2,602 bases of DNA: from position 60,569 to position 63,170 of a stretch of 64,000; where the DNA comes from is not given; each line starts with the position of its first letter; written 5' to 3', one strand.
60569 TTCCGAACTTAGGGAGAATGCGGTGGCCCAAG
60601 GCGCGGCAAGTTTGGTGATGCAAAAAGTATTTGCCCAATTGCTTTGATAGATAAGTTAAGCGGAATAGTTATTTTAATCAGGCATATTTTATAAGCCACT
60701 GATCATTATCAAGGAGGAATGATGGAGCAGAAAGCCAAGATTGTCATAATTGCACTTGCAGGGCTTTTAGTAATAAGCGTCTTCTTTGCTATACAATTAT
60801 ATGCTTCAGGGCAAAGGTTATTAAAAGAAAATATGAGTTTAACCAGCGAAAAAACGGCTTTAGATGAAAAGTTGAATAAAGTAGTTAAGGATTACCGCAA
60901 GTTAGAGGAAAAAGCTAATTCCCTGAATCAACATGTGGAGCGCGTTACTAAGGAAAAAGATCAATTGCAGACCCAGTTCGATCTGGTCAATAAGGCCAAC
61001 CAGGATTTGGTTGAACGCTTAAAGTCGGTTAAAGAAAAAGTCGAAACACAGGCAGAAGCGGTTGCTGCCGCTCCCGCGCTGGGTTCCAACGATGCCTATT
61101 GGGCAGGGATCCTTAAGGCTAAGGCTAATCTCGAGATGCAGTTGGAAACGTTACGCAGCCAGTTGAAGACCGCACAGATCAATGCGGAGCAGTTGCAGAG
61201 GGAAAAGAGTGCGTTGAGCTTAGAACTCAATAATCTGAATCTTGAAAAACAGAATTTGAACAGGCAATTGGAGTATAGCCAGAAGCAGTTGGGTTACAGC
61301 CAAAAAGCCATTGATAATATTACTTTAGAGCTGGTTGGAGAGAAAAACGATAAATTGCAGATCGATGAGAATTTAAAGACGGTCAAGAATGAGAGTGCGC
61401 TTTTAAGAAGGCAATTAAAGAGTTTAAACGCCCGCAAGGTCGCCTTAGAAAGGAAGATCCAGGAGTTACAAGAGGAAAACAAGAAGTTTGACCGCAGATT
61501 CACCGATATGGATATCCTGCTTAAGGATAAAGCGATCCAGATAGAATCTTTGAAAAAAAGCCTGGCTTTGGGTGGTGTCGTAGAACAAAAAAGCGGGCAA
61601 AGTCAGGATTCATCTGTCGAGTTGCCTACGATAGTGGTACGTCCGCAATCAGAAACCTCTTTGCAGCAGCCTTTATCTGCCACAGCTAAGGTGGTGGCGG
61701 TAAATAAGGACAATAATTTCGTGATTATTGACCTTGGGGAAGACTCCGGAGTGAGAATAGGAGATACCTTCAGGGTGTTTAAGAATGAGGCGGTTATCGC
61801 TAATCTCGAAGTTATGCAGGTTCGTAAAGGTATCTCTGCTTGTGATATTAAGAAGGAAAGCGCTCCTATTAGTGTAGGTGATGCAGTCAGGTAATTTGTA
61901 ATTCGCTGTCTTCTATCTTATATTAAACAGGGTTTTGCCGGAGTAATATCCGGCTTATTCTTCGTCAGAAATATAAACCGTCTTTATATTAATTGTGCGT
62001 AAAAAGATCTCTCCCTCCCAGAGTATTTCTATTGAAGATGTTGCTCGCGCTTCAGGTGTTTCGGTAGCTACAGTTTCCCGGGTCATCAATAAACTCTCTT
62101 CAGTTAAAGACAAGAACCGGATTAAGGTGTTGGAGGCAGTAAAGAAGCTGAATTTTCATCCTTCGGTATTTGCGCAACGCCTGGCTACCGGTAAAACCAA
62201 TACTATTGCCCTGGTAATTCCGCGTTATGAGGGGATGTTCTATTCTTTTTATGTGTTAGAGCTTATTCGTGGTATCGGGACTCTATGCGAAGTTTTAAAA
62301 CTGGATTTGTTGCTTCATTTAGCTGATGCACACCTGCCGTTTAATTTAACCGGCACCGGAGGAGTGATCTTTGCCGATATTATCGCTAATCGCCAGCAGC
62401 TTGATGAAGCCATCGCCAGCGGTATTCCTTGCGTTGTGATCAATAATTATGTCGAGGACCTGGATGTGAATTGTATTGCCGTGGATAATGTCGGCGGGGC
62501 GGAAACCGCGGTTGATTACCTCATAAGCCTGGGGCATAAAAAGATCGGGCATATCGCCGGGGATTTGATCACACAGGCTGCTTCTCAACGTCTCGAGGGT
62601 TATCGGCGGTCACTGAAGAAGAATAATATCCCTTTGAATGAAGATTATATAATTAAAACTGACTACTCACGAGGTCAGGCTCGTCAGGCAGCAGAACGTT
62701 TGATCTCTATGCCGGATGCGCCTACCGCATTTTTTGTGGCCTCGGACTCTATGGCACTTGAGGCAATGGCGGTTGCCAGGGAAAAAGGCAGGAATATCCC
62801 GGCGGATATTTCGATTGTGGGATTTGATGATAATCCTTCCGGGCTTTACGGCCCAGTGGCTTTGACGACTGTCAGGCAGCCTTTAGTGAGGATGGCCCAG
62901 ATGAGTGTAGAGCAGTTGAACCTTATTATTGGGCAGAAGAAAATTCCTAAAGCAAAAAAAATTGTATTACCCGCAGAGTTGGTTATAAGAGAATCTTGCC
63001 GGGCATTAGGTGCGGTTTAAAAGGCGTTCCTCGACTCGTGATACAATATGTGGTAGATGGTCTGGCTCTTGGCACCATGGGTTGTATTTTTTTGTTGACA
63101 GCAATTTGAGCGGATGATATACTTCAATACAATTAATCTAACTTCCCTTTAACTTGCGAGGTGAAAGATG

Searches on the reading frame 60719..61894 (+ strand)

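Call 8: search_protein_families(library=pfam, proteins=[window:60719-61894:+], max_evalue=0.001)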
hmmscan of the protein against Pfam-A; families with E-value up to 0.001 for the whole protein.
window:60719-61894:+ (391 aa): 3 families
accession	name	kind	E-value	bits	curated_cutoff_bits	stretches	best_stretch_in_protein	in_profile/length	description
PF17675.6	APG6_N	-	1.4e-05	26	45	0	133-191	74-132/132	Apg6 coiled-coil region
PF16538.11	FlgT_C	-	1.8e-05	25.5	27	1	333-369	2-38/77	Flagellar assembly protein T, C-terminal domain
PF14584.11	DUF4446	-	0.00048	20.6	27.4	1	8-90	1-85/150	Protein of unknown function (DUF4446)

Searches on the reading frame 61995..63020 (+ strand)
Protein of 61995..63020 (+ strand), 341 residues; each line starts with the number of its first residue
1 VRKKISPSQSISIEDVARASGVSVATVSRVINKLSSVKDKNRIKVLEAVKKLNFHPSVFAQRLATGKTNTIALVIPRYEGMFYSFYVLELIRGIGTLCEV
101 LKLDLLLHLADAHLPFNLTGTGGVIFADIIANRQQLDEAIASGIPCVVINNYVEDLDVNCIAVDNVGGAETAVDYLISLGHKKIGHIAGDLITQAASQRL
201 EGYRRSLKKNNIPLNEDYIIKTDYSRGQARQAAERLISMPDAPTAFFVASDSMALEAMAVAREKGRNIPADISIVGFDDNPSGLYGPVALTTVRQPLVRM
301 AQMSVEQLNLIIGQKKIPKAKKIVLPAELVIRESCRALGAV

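Call 8: search_protein_families(library=pfam, proteins=[window:61995-63020:+], max_evalue=0.001)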
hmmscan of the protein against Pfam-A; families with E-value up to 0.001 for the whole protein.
window:61995-63020:+ (341 aa): 5 families
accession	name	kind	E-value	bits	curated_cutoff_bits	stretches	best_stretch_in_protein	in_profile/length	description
PF13377.12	Peripla_BP_3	-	3.9e-32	112.1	26.5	1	173-335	1-167/167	Periplasmic binding protein-like domain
PF00356.27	LacI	-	5.2e-17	61.8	27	1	12-57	1-46/46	Bacterial regulatory proteins, lacI family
PF13407.12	Peripla_BP_4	-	2.7e-14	53.8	35.1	1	134-284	71-223/258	Periplasmic binding protein domain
PF00532.27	Peripla_BP_1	-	9.4e-13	48.7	22.2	1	123-301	60-242/281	Periplasmic binding proteins and sugar binding domain of LacI family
PF01381.28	HTH_3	-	0.0007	20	23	0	9-41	8-40/55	Helix-turn-helix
